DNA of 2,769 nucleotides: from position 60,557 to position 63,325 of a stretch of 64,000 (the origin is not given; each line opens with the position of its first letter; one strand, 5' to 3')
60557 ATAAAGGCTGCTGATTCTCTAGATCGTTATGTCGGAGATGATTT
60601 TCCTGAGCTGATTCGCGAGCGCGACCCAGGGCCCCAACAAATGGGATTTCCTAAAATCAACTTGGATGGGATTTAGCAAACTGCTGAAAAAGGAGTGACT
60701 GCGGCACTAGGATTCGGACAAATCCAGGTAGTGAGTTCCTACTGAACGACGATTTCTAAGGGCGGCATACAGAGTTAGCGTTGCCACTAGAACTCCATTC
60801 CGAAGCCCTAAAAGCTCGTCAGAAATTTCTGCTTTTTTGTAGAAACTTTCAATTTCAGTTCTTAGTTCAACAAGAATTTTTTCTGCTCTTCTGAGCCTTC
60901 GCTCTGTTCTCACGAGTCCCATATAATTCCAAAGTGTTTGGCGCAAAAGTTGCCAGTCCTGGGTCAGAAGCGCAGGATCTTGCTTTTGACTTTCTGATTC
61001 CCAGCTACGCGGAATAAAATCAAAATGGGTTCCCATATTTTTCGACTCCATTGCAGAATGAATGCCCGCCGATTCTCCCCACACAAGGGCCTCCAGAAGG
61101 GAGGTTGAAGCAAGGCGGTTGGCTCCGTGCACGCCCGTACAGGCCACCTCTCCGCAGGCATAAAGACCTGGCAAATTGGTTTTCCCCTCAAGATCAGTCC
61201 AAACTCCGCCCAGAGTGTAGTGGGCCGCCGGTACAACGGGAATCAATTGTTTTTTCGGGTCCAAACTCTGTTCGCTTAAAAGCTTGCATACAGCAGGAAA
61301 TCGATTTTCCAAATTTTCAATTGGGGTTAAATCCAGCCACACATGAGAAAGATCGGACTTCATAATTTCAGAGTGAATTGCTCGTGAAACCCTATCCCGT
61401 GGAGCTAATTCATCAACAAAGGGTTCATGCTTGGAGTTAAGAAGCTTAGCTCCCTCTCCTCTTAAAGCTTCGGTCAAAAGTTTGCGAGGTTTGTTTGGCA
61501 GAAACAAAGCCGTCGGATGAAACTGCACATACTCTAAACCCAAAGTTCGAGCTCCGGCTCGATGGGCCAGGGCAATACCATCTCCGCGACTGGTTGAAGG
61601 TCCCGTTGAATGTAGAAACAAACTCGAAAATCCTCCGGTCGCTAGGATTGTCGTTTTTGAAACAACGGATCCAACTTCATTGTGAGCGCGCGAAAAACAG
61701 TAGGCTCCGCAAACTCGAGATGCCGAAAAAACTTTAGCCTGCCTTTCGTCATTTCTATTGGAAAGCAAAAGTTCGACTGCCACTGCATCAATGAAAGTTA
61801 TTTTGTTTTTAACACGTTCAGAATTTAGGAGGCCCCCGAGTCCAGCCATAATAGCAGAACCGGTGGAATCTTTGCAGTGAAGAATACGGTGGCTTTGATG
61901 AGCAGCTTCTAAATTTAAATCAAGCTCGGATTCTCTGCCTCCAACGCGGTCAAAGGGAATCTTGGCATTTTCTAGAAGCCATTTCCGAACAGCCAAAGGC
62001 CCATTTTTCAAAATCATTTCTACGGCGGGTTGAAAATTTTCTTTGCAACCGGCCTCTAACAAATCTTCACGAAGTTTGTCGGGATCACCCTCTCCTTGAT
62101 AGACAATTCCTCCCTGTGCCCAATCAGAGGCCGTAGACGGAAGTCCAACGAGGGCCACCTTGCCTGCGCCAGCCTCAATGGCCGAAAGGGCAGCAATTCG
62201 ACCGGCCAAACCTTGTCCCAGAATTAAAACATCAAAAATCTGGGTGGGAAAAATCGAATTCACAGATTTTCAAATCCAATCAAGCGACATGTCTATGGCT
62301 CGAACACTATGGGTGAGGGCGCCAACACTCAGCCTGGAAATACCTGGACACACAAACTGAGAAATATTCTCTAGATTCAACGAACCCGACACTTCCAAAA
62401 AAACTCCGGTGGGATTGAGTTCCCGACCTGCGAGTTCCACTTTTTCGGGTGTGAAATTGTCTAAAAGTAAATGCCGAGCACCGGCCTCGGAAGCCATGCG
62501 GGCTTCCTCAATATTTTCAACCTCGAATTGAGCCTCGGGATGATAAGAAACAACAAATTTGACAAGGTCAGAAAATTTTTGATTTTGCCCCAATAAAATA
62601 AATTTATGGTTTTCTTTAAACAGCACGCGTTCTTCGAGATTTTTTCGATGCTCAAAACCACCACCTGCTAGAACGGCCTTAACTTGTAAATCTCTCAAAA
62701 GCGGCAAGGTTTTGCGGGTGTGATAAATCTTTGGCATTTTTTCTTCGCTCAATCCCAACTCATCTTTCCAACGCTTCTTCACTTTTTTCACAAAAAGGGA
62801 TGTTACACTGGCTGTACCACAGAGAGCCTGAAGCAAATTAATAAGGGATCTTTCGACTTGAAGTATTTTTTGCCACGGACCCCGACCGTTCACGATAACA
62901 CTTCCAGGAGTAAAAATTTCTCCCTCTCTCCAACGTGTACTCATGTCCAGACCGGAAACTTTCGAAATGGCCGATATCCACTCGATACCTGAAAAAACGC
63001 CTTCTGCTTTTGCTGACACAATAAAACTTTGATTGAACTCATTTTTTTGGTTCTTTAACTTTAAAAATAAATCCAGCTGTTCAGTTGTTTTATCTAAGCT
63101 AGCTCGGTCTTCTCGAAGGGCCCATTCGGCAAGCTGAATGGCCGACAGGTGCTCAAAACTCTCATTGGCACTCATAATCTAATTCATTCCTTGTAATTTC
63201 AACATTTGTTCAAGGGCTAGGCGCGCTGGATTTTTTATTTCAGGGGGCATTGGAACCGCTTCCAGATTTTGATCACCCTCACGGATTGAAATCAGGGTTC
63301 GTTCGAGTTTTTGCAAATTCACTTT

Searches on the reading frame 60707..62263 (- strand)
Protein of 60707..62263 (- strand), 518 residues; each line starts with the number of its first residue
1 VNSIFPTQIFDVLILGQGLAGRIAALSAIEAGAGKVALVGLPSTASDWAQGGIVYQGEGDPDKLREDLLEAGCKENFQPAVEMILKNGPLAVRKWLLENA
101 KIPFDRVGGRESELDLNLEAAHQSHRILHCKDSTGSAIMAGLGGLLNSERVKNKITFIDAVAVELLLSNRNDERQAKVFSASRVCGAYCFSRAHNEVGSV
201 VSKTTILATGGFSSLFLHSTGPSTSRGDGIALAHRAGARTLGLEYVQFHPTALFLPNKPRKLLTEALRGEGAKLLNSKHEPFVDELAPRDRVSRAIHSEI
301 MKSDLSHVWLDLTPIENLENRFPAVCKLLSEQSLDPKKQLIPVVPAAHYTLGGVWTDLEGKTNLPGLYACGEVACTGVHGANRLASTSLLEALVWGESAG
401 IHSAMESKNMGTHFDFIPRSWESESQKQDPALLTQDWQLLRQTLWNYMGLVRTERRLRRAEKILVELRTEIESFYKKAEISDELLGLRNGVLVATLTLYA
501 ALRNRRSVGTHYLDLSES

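Call 57: search_protein_families(library=pfam, proteins=[window:60707-62263:-], max_evalue=0.001)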
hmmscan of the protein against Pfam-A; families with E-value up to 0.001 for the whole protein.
window:60707-62263:- (518 aa): 3 families
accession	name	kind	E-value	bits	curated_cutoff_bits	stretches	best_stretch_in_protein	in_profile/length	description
PF00890.30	FAD_binding_2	-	7.9e-73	246.4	20.4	1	11-389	1-414/414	FAD binding domain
PF07992.20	Pyr_redox_2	-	1.7e-05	24.9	26.1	0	10-46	1-33/291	Pyridine nucleotide-disulphide oxidoreductase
PF03486.20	HI0933_like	-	0.00041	20.3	50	0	174-373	122-219/244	HI0933-like protein Rossmann domain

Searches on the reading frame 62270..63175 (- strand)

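Call 57: search_protein_families(library=pfam, proteins=[window:62270-63175:-], max_evalue=0.001)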
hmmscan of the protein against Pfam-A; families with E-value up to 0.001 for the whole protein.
window:62270-63175:- (301 aa): 2 families
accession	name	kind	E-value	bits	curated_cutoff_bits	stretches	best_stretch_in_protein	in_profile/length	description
PF01729.25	QRPTase_C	-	1.1e-35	123.4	23.1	1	147-299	16-169/169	Quinolinate phosphoribosyl transferase, C-terminal domain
PF02749.22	QRPTase_N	-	3.5e-13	50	27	1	49-119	14-82/82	Quinolinate phosphoribosyl transferase, N-terminal domain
